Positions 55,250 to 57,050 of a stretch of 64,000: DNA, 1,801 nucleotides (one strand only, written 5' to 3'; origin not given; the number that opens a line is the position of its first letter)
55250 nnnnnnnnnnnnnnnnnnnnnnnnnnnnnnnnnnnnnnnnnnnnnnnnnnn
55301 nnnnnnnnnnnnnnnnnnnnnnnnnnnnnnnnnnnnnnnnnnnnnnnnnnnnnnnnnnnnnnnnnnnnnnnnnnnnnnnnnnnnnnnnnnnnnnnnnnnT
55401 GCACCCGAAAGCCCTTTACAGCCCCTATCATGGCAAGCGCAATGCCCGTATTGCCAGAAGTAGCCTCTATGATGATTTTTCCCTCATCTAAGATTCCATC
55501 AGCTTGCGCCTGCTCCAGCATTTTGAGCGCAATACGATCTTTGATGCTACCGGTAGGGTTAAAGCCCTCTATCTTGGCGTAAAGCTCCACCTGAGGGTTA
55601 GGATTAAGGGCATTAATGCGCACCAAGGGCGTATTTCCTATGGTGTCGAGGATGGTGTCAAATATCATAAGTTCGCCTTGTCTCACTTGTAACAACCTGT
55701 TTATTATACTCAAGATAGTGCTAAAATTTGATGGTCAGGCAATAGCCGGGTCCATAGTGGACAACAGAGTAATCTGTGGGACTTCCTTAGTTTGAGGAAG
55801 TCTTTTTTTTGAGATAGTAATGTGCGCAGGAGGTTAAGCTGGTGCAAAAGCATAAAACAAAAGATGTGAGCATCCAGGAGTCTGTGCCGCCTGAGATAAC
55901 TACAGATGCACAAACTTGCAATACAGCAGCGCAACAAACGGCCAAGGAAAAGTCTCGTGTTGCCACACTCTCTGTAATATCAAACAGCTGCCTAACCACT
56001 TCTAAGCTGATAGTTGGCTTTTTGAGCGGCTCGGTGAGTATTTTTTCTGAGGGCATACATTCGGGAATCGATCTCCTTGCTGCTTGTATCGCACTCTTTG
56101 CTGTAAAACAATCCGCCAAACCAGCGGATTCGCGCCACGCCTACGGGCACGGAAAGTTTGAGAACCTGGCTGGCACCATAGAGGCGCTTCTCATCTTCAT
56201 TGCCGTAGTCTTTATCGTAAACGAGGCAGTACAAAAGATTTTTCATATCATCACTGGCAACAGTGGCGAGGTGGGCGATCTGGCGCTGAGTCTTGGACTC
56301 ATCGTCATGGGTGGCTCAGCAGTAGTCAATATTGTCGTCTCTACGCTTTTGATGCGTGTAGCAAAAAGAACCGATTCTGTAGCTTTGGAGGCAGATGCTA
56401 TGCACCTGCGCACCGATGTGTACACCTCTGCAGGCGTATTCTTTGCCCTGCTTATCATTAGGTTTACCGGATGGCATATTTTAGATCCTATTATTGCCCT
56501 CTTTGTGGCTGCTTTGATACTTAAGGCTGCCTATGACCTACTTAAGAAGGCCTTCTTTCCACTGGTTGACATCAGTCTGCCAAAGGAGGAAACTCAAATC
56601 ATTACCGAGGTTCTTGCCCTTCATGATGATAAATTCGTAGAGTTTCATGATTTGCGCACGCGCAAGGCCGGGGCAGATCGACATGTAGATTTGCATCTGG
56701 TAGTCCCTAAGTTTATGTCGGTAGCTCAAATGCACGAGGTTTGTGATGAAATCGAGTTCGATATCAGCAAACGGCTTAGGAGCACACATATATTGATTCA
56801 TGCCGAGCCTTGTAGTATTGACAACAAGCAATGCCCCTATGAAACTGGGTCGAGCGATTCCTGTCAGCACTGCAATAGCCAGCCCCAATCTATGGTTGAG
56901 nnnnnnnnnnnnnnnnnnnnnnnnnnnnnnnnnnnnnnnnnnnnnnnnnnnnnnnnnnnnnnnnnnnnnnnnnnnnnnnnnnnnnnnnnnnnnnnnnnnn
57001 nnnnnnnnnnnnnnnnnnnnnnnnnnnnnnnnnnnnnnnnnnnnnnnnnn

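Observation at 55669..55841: Structured leader with intrinsic terminator upstream of a CDF metal exporter: possible NiCo (czcD-motif)-like riboswitch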

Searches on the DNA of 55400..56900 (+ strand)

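Call 2: search_rna_families(source=window, start=55400, end=56100, threshold=evalue, max_evalue=10, show_alignments=5)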
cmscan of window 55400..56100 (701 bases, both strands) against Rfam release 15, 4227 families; matches with E-value up to 10: 4.
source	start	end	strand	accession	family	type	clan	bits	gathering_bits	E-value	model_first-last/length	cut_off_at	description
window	55721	55786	+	RF02683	NiCo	Cis-reg; riboswitch;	CL00122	28.7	37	0.0003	1-96/96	no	NiCo (Nickel/Cobalt) riboswitch aptamer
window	55725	55828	+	RF03530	bglG-cis-reg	Cis-reg;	-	16.3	80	4.2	1-137/137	no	cis-regulatory element of the bglG/LicT operon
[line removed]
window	55691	55817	+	RF00557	L10_leader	Cis-reg; leader;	-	15.3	44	6.1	1-138/138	no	Ribosomal protein L10 leader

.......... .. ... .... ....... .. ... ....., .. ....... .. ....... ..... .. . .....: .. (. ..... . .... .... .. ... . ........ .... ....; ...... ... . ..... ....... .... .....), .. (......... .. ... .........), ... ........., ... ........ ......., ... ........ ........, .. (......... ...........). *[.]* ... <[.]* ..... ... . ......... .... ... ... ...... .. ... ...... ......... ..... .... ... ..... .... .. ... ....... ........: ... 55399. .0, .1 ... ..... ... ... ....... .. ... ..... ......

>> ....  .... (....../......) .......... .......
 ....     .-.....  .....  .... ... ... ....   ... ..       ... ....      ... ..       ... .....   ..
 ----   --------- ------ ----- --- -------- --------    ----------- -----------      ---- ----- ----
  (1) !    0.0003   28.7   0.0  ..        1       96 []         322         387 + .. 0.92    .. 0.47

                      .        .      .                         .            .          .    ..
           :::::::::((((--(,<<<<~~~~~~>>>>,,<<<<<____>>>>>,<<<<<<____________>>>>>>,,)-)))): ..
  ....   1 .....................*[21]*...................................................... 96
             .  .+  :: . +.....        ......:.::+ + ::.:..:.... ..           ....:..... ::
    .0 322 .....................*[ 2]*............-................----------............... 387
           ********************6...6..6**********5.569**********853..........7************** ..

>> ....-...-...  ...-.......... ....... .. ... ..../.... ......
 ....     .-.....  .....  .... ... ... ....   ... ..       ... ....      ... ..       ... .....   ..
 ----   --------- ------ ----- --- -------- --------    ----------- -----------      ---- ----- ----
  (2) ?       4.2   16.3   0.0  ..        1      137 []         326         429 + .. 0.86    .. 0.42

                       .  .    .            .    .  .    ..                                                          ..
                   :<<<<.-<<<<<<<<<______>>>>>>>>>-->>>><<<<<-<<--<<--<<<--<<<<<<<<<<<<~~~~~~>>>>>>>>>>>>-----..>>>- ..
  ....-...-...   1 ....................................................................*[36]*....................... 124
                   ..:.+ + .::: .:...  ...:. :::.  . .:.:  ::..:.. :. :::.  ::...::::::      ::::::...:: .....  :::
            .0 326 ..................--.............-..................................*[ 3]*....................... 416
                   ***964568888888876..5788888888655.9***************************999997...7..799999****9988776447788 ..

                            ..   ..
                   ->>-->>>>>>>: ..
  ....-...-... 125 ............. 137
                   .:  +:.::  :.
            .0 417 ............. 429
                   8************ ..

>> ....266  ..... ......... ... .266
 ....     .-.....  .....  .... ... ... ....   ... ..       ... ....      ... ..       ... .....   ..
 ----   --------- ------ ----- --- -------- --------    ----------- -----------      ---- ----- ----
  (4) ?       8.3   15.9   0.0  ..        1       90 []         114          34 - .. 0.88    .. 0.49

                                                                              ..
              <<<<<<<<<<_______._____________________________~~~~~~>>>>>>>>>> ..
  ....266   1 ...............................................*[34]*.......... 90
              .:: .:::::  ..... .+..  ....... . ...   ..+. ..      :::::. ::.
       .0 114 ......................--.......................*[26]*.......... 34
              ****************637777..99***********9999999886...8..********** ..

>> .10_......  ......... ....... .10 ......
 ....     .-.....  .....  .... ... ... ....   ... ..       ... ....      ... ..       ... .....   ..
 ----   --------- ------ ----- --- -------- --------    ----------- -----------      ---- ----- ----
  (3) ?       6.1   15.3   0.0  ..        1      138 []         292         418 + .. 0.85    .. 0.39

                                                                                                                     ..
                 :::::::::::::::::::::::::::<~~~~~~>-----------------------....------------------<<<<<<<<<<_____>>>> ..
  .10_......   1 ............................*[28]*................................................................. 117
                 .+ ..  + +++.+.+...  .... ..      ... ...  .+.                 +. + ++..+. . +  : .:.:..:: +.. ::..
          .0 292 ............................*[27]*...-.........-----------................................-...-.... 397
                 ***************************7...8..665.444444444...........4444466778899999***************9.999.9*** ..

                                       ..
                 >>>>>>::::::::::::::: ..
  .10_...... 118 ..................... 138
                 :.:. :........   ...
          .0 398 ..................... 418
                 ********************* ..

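Call 23: search_rna_families(sources=[L082, L083, L085, L088, L089, L092, L093, L096, L097, L098, L099, L100, L014, L006], threshold=evalue, max_evalue=1, show_alignments=0)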
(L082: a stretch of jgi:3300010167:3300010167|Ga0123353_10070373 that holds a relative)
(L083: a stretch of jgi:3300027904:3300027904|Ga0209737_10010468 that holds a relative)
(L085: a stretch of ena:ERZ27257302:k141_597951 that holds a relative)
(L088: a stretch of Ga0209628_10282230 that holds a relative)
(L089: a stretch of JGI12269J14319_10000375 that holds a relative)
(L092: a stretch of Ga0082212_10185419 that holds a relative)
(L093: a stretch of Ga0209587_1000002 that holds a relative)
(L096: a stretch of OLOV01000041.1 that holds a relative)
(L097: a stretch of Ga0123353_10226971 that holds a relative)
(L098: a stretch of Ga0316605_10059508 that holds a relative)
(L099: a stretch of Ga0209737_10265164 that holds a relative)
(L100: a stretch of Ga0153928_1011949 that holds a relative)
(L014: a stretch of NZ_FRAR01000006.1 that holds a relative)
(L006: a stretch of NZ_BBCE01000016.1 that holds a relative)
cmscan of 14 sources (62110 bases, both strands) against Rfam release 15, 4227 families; matches with E-value up to 1: 22.
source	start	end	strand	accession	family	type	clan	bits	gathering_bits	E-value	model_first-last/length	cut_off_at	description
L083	487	559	-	RF00005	tRNA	Gene; tRNA;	CL00001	72.3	29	7.3e-14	1-71/71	no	tRNA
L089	1360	1551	-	RF00230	T-box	Cis-reg; leader;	-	71.4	93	1.8e-13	1-219/219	no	T-box leader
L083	354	427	-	RF00005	tRNA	Gene; tRNA;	CL00001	66.2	29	3.4e-12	1-71/71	no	tRNA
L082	2637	2708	+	RF00005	tRNA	Gene; tRNA;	CL00001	64.3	29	1.1e-11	1-71/71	no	tRNA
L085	55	136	-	RF00005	tRNA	Gene; tRNA;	CL00001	58.9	29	3.3e-10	1-71/71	no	tRNA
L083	566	647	-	RF00005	tRNA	Gene; tRNA;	CL00001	57.5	29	8.6e-10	1-71/71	no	tRNA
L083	2479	2609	-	RF04208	MIR8742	Gene; miRNA;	-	53.3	130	7.4e-09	1-131/131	no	MIR8742 microRNA precursor family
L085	1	48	-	RF00005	tRNA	Gene; tRNA;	CL00001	37.2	29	0.00033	1-46/71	3'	tRNA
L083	2492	2595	-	RF04149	MIR447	Gene; miRNA;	-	35.9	200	0.0019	1-236/236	no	MIR447 microRNA precursor family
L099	1408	1482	+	RF04206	MIR9555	Gene; miRNA;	-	31.6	119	0.1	1-137/137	no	MIR9555 microRNA precursor family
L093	5754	5827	-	RF00906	MIR1120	Gene; miRNA;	-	31.4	86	0.025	1-87/87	no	MIR1120/MIR1122 microRNA precursor family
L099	1408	1482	-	RF04206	MIR9555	Gene; miRNA;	-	31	119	0.15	1-137/137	no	MIR9555 microRNA precursor family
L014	1410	1458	-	RF01011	mir-605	Gene; miRNA;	-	30.8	98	0.055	17-67/82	no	mir-605 microRNA precursor family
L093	5761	5830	+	RF00906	MIR1120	Gene; miRNA;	-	30.3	86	0.051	1-87/87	no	MIR1120/MIR1122 microRNA precursor family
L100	267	338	-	RF02996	int-alpA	Gene; sRNA;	-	29.3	35.8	0.049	1-71/71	no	int-alpA RNA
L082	2690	2766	-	RF04138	mir-9243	Gene; miRNA;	-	28.3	83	0.2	1-86/86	no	mir-9243 microRNA precursor family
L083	1289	1353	+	RF02683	NiCo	Cis-reg; riboswitch;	CL00122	27.7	37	0.053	1-96/96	no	NiCo (Nickel/Cobalt) riboswitch aptamer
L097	2295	2401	-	RF01996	mir-995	Gene; miRNA;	-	27.7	72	0.24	1-88/88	no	mir-995 microRNA precursor family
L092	943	1008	+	RF02683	NiCo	Cis-reg; riboswitch;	CL00122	26.1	37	0.15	1-96/96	no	NiCo (Nickel/Cobalt) riboswitch aptamer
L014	1362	1426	+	RF02683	NiCo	Cis-reg; riboswitch;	CL00122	25.1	37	0.3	1-96/96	no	NiCo (Nickel/Cobalt) riboswitch aptamer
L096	783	878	-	RF02683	NiCo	Cis-reg; riboswitch;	CL00122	24.1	37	0.54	1-96/96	no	NiCo (Nickel/Cobalt) riboswitch aptamer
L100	1789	1839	+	RF00023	tmRNA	Gene;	CL00001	17.6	47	0.0046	1-374/374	no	transfer-messenger RNA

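Call 24: search_rna_families(sources=[L007, L011, L013, L019, L024, L032, L047, L050, L056, L059, L060, L068, L075, L001, L081], threshold=evalue, max_evalue=1, show_alignments=2)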
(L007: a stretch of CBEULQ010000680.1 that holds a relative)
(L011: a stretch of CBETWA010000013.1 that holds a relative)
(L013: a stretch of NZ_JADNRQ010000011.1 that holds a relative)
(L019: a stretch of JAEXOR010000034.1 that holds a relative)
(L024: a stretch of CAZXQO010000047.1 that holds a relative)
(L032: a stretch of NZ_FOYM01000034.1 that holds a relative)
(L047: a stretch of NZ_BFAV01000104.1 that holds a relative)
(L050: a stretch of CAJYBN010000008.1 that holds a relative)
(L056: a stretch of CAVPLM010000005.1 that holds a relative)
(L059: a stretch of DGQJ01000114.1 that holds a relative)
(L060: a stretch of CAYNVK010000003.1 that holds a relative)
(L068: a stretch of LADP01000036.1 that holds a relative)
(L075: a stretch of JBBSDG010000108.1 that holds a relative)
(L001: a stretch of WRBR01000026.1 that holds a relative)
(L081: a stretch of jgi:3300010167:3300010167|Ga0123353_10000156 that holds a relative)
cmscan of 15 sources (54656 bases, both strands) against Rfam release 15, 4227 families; matches with E-value up to 1: 11.
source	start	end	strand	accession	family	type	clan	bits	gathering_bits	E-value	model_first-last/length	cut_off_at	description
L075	1329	1422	+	RF02683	NiCo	Cis-reg; riboswitch;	CL00122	56.3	37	2.8e-10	1-96/96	no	NiCo (Nickel/Cobalt) riboswitch aptamer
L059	1326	1419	+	RF02683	NiCo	Cis-reg; riboswitch;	CL00122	53.9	37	1.4e-09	1-96/96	no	NiCo (Nickel/Cobalt) riboswitch aptamer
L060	119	212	+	RF02683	NiCo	Cis-reg; riboswitch;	CL00122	53.8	37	1.4e-09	1-96/96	no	NiCo (Nickel/Cobalt) riboswitch aptamer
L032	157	227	+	RF02074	STnc240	Gene; sRNA;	-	32.3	55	0.55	1-77/77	no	Enterobacterial sRNA STnc240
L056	1380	1477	+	RF02683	NiCo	Cis-reg; riboswitch;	CL00122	30.6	37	0.0069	1-96/96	no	NiCo (Nickel/Cobalt) riboswitch aptamer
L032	1369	1441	+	RF02683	NiCo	Cis-reg; riboswitch;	CL00122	29.8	37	0.012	1-96/96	no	NiCo (Nickel/Cobalt) riboswitch aptamer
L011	1343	1414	+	RF02683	NiCo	Cis-reg; riboswitch;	CL00122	26.9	37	0.079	1-96/96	no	NiCo (Nickel/Cobalt) riboswitch aptamer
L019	1340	1408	+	RF02683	NiCo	Cis-reg; riboswitch;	CL00122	25.1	37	0.26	1-96/96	no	NiCo (Nickel/Cobalt) riboswitch aptamer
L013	1370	1442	+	RF02683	NiCo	Cis-reg; riboswitch;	CL00122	23.6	37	0.68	1-96/96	no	NiCo (Nickel/Cobalt) riboswitch aptamer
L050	1367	1438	+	RF02683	NiCo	Cis-reg; riboswitch;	CL00122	23.6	37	0.66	1-96/96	no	NiCo (Nickel/Cobalt) riboswitch aptamer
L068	1338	1408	+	RF02683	NiCo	Cis-reg; riboswitch;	CL00122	23.4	37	0.78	1-96/96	no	NiCo (Nickel/Cobalt) riboswitch aptamer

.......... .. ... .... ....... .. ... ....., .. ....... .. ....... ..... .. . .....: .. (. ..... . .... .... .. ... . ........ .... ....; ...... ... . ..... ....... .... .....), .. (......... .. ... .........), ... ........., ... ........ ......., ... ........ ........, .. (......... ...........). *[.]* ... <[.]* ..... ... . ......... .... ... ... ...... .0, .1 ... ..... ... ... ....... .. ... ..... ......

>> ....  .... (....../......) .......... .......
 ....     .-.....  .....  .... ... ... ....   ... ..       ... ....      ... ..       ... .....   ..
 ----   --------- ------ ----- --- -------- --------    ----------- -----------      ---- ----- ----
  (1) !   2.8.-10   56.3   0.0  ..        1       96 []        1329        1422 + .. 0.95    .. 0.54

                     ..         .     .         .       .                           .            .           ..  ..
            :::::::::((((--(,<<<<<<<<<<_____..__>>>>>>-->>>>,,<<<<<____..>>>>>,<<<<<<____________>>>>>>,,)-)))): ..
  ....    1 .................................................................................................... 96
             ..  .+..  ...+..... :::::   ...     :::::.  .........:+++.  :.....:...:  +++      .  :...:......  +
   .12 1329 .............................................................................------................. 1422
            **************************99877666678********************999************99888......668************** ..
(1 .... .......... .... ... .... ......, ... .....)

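Call 37: build_rna_model(alignment_id=A2, structure=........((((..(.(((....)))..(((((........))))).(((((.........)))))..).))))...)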
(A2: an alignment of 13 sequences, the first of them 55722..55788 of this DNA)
Model R1 built from alignment A2 (13 sequences, 77 columns); structure: as given.
model positions 67; base pairs 18; branch points 2; effective number of sequences 3.28; information 0.838 bits per position. Calibrated on 0.2 Mb of random sequence (short: E-values are rough).
structure used (alignment columns):
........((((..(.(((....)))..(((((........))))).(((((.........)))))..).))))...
